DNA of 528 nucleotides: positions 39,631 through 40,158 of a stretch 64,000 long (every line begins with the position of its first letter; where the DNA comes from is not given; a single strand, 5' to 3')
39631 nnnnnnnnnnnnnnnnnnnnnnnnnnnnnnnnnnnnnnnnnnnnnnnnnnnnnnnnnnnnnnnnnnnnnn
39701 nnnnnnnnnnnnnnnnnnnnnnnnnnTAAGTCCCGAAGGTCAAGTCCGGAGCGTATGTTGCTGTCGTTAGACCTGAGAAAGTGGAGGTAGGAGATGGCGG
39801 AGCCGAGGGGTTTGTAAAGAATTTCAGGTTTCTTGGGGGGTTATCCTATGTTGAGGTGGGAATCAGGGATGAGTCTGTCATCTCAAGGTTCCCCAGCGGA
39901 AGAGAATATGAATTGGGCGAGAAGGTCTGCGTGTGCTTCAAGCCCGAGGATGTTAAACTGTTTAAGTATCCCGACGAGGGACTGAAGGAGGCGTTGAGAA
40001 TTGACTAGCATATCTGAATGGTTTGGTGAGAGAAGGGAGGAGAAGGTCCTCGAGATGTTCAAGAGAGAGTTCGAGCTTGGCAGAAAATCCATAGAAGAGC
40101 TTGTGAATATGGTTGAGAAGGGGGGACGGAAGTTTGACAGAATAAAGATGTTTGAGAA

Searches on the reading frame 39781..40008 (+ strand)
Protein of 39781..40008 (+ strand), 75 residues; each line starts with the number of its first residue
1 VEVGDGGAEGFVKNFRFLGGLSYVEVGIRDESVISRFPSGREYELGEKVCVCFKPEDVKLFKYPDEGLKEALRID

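Call 40: search_protein_families(library=pfam, proteins=[window:39781-40008:+], max_evalue=0.01)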
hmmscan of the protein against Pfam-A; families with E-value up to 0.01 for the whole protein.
window:39781-40008:+ (75 aa): 1 family
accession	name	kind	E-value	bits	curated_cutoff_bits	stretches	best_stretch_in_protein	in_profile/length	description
PF08402.16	TOBE_2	-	2e-05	25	21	1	5-61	15-76/76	TOBE domain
